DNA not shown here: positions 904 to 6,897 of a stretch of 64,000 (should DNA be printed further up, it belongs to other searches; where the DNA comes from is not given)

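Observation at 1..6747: Adjacent dockerin-bearing giant surface enzyme and cohesin-domain protein: candidate cellulosome-like cohesin-dockerin system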

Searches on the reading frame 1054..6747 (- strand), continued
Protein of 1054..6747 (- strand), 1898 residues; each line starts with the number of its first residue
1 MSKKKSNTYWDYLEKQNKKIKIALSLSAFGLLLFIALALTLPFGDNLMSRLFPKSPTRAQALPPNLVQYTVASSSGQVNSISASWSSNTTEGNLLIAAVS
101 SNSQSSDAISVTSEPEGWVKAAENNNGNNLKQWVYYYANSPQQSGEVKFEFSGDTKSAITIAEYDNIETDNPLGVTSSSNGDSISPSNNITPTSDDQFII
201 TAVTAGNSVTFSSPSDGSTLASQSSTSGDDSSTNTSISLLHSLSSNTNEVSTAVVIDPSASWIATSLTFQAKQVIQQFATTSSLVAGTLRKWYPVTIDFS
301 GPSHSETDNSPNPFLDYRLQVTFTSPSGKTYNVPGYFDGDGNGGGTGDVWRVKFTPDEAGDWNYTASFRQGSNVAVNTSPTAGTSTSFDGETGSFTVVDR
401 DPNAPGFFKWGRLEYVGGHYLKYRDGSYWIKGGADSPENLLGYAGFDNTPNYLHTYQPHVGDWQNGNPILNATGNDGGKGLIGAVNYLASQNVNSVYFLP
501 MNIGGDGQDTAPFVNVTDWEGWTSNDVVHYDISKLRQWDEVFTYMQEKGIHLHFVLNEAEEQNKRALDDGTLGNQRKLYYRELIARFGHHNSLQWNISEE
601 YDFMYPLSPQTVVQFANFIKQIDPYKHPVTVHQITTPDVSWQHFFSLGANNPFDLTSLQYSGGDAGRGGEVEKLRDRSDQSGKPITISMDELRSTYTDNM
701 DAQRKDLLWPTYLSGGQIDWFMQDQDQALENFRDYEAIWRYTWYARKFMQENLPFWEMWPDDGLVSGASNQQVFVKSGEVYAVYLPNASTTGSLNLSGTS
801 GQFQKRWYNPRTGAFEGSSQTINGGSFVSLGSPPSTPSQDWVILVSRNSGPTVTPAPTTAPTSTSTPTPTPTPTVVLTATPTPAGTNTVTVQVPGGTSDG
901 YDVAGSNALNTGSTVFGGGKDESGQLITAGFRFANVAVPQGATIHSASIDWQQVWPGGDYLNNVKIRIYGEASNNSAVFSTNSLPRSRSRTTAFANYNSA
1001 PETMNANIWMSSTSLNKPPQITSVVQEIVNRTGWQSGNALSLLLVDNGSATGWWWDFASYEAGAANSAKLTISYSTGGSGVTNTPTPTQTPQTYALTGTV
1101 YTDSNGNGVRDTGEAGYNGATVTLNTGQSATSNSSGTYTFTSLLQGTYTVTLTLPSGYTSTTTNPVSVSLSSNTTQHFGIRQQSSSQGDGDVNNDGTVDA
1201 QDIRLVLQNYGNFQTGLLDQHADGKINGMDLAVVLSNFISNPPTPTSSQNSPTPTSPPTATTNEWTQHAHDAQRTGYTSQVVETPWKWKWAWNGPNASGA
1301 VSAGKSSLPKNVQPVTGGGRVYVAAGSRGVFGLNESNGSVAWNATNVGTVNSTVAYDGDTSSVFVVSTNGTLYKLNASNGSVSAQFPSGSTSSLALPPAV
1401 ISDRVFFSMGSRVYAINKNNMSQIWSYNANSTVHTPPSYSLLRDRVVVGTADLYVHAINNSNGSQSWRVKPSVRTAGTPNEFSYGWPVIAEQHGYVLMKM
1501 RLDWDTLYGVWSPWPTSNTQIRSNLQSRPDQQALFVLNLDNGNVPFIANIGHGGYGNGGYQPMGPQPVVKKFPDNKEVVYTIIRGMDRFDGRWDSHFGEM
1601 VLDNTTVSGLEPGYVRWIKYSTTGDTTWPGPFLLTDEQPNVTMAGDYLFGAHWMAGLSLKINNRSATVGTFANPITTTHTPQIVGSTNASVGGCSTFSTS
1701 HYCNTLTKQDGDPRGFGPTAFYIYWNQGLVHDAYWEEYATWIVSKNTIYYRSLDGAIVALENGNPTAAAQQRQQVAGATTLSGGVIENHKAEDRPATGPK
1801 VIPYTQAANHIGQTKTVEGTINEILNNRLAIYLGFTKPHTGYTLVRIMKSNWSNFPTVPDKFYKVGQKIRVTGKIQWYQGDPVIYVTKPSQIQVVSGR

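Call 13: find_homologous_proteins(query=window:1054-6747:-)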
Query window:1054-6747:- (1898 aa): 237 proteins with E <= 0.001 among 8000 candidates; the best 120 are listed.
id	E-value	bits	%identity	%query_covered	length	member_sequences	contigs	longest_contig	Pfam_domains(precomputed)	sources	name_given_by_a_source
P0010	0.0e+0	4364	100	100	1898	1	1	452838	PF13360.14,PF16586.12,PF13570.14,PF12904.14,PF13620.13,PF17210.10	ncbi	-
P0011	0.0e+0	3385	84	45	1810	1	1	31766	PF13360.14,PF00404.25,PF16586.12,PF13570.14,PF12904.14,PF13620.13,PF17210.10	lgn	-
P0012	4.2e-241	822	49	39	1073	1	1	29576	PF00404.25,PF16586.12,PF24517.3,PF12904.14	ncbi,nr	ncbi:MAG: DNRLRE domain-containing protein [Candidatus Levybacteria bacterium]|nr:DNRLRE domain-cont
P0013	3.5e-229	782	58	30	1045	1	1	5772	PF07691.18,PF16586.12,PF12904.14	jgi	-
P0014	3.4e-216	739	54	32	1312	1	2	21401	PF16586.12,PF02018.24,PF12904.14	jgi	jgi:hypothetical protein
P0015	2.3e-211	723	51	34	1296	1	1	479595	PF22352.3,PF17963.8,PF16586.12,PF12819.14,PF18911.7,PF11721.15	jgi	jgi:uncharacterized protein YaiE (UPF0345 family)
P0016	1.1e-206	708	52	32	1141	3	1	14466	PF16586.12,PF18998.7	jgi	-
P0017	2.4e-200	686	40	53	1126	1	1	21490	PF13360.14,PF13570.14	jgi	jgi:hypothetical protein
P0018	1.0e-195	671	51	31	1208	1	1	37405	PF16586.12,PF07940.19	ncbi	-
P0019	1.3e-195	671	53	29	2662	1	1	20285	PF16655.13,PF25059.2,PF16586.12,PF23376.2,PF13287.13,PF24489.2,PF25814.2,PF16656.12,PF08757.18,PF13290.14,PF25833.1,PF00041.28,PF10179.16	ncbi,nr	ncbi:MAG: fibronectin type III domain-containing protein, partial [Kiritimatiellae bacterium]|nr:fib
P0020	1.9e-195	670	48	34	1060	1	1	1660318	PF07691.18,PF16586.12,PF13620.13,PF17210.10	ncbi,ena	-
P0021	1.0e-193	665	53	30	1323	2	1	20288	PF16586.12,PF13385.14,PF00144.30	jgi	-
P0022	1.2e-191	658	53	30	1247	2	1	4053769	PF16586.12,PF17829.8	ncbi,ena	-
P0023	4.2e-191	656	51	31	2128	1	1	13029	PF16586.12,PF13287.13,PF13290.14,PF17829.8,PF03174.20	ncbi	ncbi:MAG: chitobiase/beta-hexosaminidase C-terminal domain-containing protein [Pseudomonadota bacter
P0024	2.1e-188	647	50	31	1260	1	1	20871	PF07691.18,PF16586.12,PF10528.15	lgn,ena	-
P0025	3.3e-188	646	52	31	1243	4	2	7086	PF16586.12,PF00144.30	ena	-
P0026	1.6e-186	641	51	30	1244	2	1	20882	PF16586.12,PF06452.17,PF24517.3,PF17802.8,PF12904.14,PF13620.13,PF22904.4,PF17210.10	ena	-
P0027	5.4e-186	639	51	30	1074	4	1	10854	PF16586.12,PF12904.14,PF06283.18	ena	-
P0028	8.5e-186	638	51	30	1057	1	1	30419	PF16586.12,PF13287.13,PF13290.14,PF17829.8,PF13472.13,PF00657.29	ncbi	-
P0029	3.4e-185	636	51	30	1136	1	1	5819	PF16586.12,PF13287.13,PF13290.14,PF12904.14,PF17829.8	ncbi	ncbi:MAG: chitobiase/beta-hexosaminidase C-terminal domain-containing protein, partial [Gammaproteob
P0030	5.8e-185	635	51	30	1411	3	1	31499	PF16586.12,PF13287.13,PF13290.14,PF17829.8,PF13472.13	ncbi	-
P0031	8.6e-185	635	49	32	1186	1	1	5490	PF17963.8,PF17892.8,PF16586.12,PF17803.8,PF16184.12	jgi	jgi:hypothetical protein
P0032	9.8e-185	635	50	30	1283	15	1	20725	PF01156.25,PF16586.12,PF00144.30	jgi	jgi:CubicO group peptidase (beta-lactamase class C family)/inosine-uridine nucleoside N-ribohydrolas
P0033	8.7e-184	632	52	30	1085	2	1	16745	PF16586.12,PF00144.30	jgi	-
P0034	1.2e-183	631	48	32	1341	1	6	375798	PF01839.30,PF16743.11,PF16586.12,PF13517.13,PF00144.30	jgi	jgi:hypothetical protein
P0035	1.8e-181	624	50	30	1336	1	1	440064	PF01839.30,PF16586.12,PF13517.13,PF00144.30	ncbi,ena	-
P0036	2.5e-179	617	51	29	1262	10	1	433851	PF16586.12,PF12904.14,PF01663.28,PF16347.11,PF00884.29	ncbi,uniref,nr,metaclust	ncbi:Choline-sulfatase [Rhodopirellula islandica]|uniref:Choline-sulfatase n=1 Tax=Rhodopirellula is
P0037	3.0e-179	617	49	30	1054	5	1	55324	PF16586.12,PF13385.14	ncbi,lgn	-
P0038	4.6e-179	616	50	31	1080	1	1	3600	PF16586.12,PF12904.14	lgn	-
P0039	9.2e-178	612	50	30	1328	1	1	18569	PF16586.12,PF12904.14,PF01663.28,PF16347.11,PF00884.29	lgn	-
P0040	6.4e-176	605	50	30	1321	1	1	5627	PF16586.12,PF13385.14,PF00144.30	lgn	-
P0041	1.3e-175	605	51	29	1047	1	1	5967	PF16586.12,PF12904.14,PF01663.28,PF16347.11,PF00884.29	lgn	-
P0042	6.3e-175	602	51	30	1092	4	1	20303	PF16586.12,PF12904.14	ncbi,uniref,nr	ncbi:DUF5060 domain-containing protein [Candidatus Dojkabacteria bacterium]|uniref:DUF5060 domain-co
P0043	3.0e-174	600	50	29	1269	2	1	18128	PF16586.12,PF01663.28,PF16347.11,PF00884.29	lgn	-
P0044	7.7e-173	595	50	30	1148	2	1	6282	PF07691.18,PF00404.25,PF16586.12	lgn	-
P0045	3.2e-172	593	50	31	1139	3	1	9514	PF16586.12,PF17957.8,PF00041.28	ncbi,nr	ncbi:MAG: DUF5060 domain-containing protein [Xanthomonadales bacterium]|nr:DUF5060 domain-containing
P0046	1.0e-171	592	49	29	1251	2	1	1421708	PF16586.12,PF12904.14,PF01663.28,PF16347.11,PF00884.29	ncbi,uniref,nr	ncbi:Choline-sulfatase [Rubripirellula tenax]|uniref:Choline-sulfatase n=2 Tax=Rubripirellula tenax 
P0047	6.8e-171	589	46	31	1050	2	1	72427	PF16586.12,PF12904.14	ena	-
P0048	1.4e-170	588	49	30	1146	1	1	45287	PF16586.12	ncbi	ncbi:MAG: DUF5060 domain-containing protein [Planctomycetota bacterium]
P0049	1.6e-170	588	50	31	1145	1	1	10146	PF16586.12,PF17957.8,PF00041.28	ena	-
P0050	3.5e-170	586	48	30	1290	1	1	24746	PF09492.17,PF16586.12,PF00144.30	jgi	-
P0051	5.0e-170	586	49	30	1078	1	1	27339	PF16586.12,PF01663.28,PF16347.11,PF00884.29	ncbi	ncbi:MAG: sulfatase-like hydrolase/transferase [Rubripirellula sp.]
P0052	1.0e-169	585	44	31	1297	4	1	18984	PF09492.17,PF16586.12,PF12904.14,PF00144.30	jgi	jgi:PelA/Pel-15E family pectate lyase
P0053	5.6e-167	576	48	29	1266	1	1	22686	PF16586.12,PF01663.28,PF16347.11,PF00884.29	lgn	-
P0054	9.7e-167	575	48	30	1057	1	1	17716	PF16586.12,PF12904.14,PF05345.19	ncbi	-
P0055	1.9e-162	561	47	32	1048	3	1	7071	PF16586.12,PF05345.19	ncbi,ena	-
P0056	1.8e-160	554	47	31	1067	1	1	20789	PF16586.12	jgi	-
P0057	1.0e-156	542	46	31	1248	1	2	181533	PF16586.12,PF12904.14,PF01469.25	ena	-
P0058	3.1e-153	530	45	31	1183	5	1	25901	PF16586.12,PF12904.14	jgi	-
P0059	4.4e-150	520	44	31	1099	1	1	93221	PF15418.13,PF22352.3,PF25059.2,PF16586.12,PF12904.14,PF00041.28,PF16656.12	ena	-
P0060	1.2e-149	518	45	31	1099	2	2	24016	PF16655.13,PF15418.13,PF25059.2,PF16586.12,PF12904.14,PF00041.28,PF19077.7,PF16656.12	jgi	-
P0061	2.2e-149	518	45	31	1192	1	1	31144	PF07495.20,PF22352.3,PF00801.27,PF16586.12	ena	-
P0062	7.0e-149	516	42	31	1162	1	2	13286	PF16586.12,PF17957.8,PF06832.19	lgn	-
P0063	1.1e-148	515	45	32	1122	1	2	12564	PF22352.3,PF00801.27,PF16586.12,PF24517.3,PF12904.14,PF18911.7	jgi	jgi:PKD repeat protein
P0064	1.8e-146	508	45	32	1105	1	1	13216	PF22352.3,PF00801.27,PF16586.12,PF18911.7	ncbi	-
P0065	2.6e-143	497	46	30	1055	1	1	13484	PF16586.12,PF24517.3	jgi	jgi:hypothetical protein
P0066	8.2e-139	482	41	33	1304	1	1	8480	PF00526.24,PF16586.12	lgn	-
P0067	5.7e-138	480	40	41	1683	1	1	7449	PF22914.3,PF00801.27,PF07691.18,PF16586.12,PF00028.24,PF17803.8,PF28399.1,PF17829.8,PF18911.7,PF22352.3,PF25374.1,PF17963.8,PF23592.1,PF05345.19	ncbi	-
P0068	9.7e-137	476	44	30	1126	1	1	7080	PF18099.8,PF16586.12,PF03422.22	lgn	-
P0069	5.5e-136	473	46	30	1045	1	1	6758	PF16586.12,PF24517.3,PF12904.14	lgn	-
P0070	3.1e-132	461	42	32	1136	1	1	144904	PF15780.12,PF16586.12,PF12904.14,PF22544.3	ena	-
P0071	7.8e-132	459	42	33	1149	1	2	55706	PF22073.3,PF16586.12,PF18962.8,PF22544.3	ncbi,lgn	-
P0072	2.3e-130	454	42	30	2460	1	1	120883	PF07495.20,PF00801.27,PF07691.18,PF16586.12,PF10528.15,PF12904.14,PF17829.8,PF17210.10,PF18911.7,PF18099.8,PF22352.3,PF03422.22,PF07995.18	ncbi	-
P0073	3.1e-129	451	43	30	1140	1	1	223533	PF22352.3,PF00801.27,PF16586.12,PF18911.7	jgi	-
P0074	6.9e-128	446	44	29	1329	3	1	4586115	PF18099.8,PF16586.12,PF17829.8,PF03422.22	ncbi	-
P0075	1.3e-127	445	43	32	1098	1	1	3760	PF07691.18,PF16586.12,PF12904.14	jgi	jgi:hypothetical protein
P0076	1.0e-126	442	41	32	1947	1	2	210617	PF07495.20,PF22352.3,PF07691.18,PF16586.12,PF10528.15,PF00028.24,PF12904.14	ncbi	ncbi:MAG: PA14 domain-containing protein [Gemmataceae bacterium]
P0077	2.9e-126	441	43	30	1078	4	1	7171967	PF16586.12,PF18962.8,PF12904.14,PF00041.28,PF11721.15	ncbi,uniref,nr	ncbi:malectin domain-containing carbohydrate-binding protein [Tunicatimonas pelagia]|uniref:malectin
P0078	7.0e-126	440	40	32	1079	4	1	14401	PF16586.12,PF18962.8,PF12904.14,PF00041.28,PF11721.15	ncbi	ncbi:MAG: malectin domain-containing carbohydrate-binding protein [Bacteroidota bacterium]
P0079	5.4e-125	437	41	33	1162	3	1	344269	PF22073.3,PF15780.12,PF16586.12,PF18962.8,PF12904.14,PF22544.3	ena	-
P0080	5.8e-125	437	43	30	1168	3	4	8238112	PF22073.3,PF15780.12,PF16586.12,PF18962.8,PF12904.14,PF22544.3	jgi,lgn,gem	-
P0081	7.5e-125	436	43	31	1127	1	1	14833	PF22073.3,PF15780.12,PF16586.12,PF18962.8,PF22544.3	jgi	jgi:hypothetical protein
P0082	2.2e-124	435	43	30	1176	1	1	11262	PF18099.8,PF22352.3,PF16586.12,PF24517.3,PF12904.14,PF03422.22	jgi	jgi:hypothetical protein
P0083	1.2e-123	432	40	33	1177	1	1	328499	PF22073.3,PF15780.12,PF16586.12,PF18962.8,PF12904.14,PF22544.3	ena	-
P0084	1.3e-123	432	41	30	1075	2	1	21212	PF16586.12,PF18962.8,PF12904.14,PF00041.28,PF11721.15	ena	-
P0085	5.2e-123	430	41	33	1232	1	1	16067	PF16586.12,PF24517.3,PF12904.14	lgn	-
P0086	9.3e-123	429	42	30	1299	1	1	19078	PF22352.3,PF07691.18,PF16586.12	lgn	-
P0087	3.4e-122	427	41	31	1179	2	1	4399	PF26182.1,PF16586.12,PF12904.14,PF22359.3,PF02368.25,PF26918.1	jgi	-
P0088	4.0e-122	427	41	31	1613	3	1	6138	PF07495.20,PF22352.3,PF00801.27,PF17963.8,PF17892.8,PF16586.12,PF12904.14,PF18911.7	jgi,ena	jgi:hypothetical protein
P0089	4.7e-122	427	42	30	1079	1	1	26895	PF16586.12,PF18962.8,PF12904.14,PF00041.28,PF11721.15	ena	-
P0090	5.9e-122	427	42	33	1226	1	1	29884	PF16586.12,PF24517.3,PF12904.14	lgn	-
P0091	9.2e-122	426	41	31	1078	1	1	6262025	PF16586.12,PF18962.8,PF12904.14,PF00041.28,PF11721.15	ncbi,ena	-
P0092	1.2e-121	426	40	33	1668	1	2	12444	PF07081.19,PF22352.3,PF17963.8,PF07691.18,PF16586.12,PF10528.15,PF00028.24,PF12904.14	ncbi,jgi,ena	-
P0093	1.2e-121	426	41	30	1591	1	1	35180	PF21764.4,PF26182.1,PF16586.12,PF21461.4,PF18962.8,PF12904.14,PF22359.3,PF02368.25,PF20578.5,PF26918.1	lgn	-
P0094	1.3e-121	425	40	30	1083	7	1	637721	PF16586.12,PF18962.8,PF12904.14,PF00041.28,PF11721.15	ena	-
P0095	1.3e-121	425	41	33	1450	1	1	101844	PF22352.3,PF07691.18,PF16586.12,PF24517.3,PF12904.14,PF07595.18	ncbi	-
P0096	2.7e-121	424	42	30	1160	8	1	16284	PF26182.1,PF16586.12,PF18962.8,PF12904.14,PF02368.25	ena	-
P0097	1.0e-120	422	41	30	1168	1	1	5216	PF26182.1,PF16586.12,PF21461.4,PF18962.8,PF12904.14,PF22359.3,PF02368.25,PF26918.1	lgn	-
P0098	1.5e-120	422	43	30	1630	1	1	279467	PF16586.12,PF02494.23,PF17957.8,PF18962.8,PF21294.5,PF12904.14,PF17829.8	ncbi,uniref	ncbi:polysaccharide lyase [Aquimarina sp. 2-A2]|uniref:polysaccharide lyase n=1 Tax=Aquimarina sp. 2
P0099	1.6e-120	422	44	30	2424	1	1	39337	PF16586.12,PF12819.14,PF18962.8,PF12904.14,PF06283.18,PF11721.15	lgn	-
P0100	1.7e-120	422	42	30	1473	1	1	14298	PF22352.3,PF00801.27,PF16586.12,PF24517.3,PF18911.7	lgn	-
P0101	2.6e-120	421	42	31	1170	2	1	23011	PF16586.12,PF18962.8,PF12904.14,PF00041.28,PF16656.12,PF11721.15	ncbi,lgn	ncbi:MAG: malectin domain-containing carbohydrate-binding protein [Tunicatimonas sp.]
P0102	2.8e-120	421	41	30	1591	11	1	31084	PF21764.4,PF26182.1,PF16586.12,PF21461.4,PF25354.2,PF18962.8,PF12904.14,PF22359.3,PF02368.25,PF20578.5,PF26918.1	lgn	-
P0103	3.8e-120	421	41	33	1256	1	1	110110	PF16586.12,PF24517.3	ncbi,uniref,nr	ncbi:DUF5060 domain-containing protein [Botrimarina hoheduenensis]|uniref:Uncharacterized protein n=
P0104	4.3e-120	420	43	30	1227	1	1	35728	PF07495.20,PF16586.12,PF17957.8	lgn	-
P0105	5.5e-120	420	41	30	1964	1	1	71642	PF16655.13,PF16586.12,PF12904.14,PF18998.7,PF05345.19,PF00041.28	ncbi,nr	ncbi:MAG: DUF5060 domain-containing protein [Microscillaceae bacterium]|nr:DUF5060 domain-containing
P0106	5.6e-120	420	43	31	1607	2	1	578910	PF07495.20,PF22352.3,PF16586.12,PF17957.8,PF18962.8,PF21294.5,PF12904.14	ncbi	ncbi:hypothetical protein GCM10022258_17500 [Aquimarina gracilis]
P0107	7.6e-120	420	42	30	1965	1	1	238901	PF07495.20,PF22352.3,PF17963.8,PF17892.8,PF16586.12,PF24517.3,PF12904.14,PF18911.7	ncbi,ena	-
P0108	1.1e-119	419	43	30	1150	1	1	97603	PF16586.12,PF12904.14,PF18998.7,PF00041.28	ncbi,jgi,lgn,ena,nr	ncbi:MAG TPA: DUF5060 domain-containing protein [Planctomycetota bacterium]|nr:DUF5060 domain-contai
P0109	2.4e-119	418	40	31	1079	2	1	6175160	PF16586.12,PF18962.8,PF12904.14,PF00041.28,PF11721.15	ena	-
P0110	2.8e-119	418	44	29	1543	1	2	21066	PF16586.12,PF16158.12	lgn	-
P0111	2.8e-119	418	41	32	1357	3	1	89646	PF07495.20,PF22352.3,PF16586.12,PF17957.8,PF18962.8,PF12904.14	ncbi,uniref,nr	ncbi:Ig-like domain-containing protein [uncultured Aquimarina sp.]|uniref:Ig-like domain-containing 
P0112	3.4e-119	417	42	31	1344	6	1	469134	PF07495.20,PF15418.13,PF16586.12,PF17957.8,PF18962.8,PF12904.14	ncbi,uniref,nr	ncbi:Ig-like domain-containing protein [uncultured Aquimarina sp.]|uniref:Ig-like domain-containing 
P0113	3.6e-119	417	43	30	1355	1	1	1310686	PF07495.20,PF22352.3,PF16586.12,PF17957.8,PF18962.8,PF12904.14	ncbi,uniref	ncbi:Ig-like domain-containing protein [Sungkyunkwania multivorans]|uniref:Ig-like domain-containing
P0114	4.8e-119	417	39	33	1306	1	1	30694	PF16586.12,PF25354.2,PF00047.32,PF12904.14,PF22359.3,PF02368.25,PF26918.1,PF13895.13,PF26182.1,PF16538.12,PF13927.13,PF26183.2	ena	-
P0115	4.8e-119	417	40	32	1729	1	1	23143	PF22352.3,PF07691.18,PF16586.12,PF10528.15,PF00028.24,PF12904.14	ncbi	-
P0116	7.1e-119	416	43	30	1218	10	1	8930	PF22352.3,PF16586.12,PF24517.3,PF12904.14,PF18911.7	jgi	jgi:hypothetical protein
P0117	8.9e-119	416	43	30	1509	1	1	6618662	PF18099.8,PF22352.3,PF16586.12,PF24517.3,PF12904.14,PF03422.22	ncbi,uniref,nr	ncbi:Beta-L-arabinobiosidase precursor [Pirellulimonas nuda]|uniref:Beta-L-arabinobiosidase n=1 Tax=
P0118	9.5e-119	416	43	30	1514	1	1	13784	PF16586.12,PF17829.8,PF16158.12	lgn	-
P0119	9.8e-119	416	42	30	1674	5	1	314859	PF18099.8,PF22352.3,PF07691.18,PF16586.12,PF24517.3,PF12904.14,PF03422.22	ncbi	ncbi:MAG: DUF5060 domain-containing protein [Lacipirellulaceae bacterium]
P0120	1.3e-118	415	41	31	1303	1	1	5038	PF16586.12,PF17957.8,PF00144.30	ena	-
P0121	1.4e-118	415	41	31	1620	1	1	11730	PF26182.1,PF16586.12,PF21461.4,PF18962.8,PF12904.14,PF22359.3,PF02368.25,PF26918.1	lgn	-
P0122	1.5e-118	415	39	33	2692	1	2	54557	PF07646.22,PF13418.13,PF00801.27,PF18981.7,PF24681.2,PF13415.13,PF16586.12,PF24981.2,PF12904.14,PF01344.32,PF25210.2,PF18911.7,PF24996.1,PF22352.3,PF13964.13,PF18962.8,PF05345.19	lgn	-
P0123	1.6e-118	415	41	30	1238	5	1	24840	PF22352.3,PF00801.27,PF17963.8,PF17892.8,PF16586.12,PF17803.8,PF12904.14,PF18911.7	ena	-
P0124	1.8e-118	415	39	32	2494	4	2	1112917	PF21764.4,PF26182.1,PF16586.12,PF03160.21,PF18962.8,PF12904.14,PF22359.3,PF02368.25,PF26918.1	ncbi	-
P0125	2.3e-118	415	40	30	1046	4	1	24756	PF16586.12,PF12904.14,PF05345.19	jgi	-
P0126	4.8e-118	414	43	30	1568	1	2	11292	PF18099.8,PF22352.3,PF16586.12,PF24517.3,PF12904.14,PF03422.22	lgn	-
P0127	5.2e-118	413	42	30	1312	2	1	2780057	PF22352.3,PF07691.18,PF16586.12,PF12904.14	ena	-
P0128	5.6e-118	413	40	31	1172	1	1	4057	PF16586.12,PF18962.8,PF12904.14,PF00041.28,PF11721.15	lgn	-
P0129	5.7e-118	413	42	31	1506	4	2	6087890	PF07495.20,PF22352.3,PF16586.12,PF17957.8,PF18962.8,PF21294.5,PF12904.14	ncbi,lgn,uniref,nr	ncbi:DUF5060 domain-containing protein [Aquimarina sp. AD10]|uniref:polysaccharide lyase n=1 Tax=Aqu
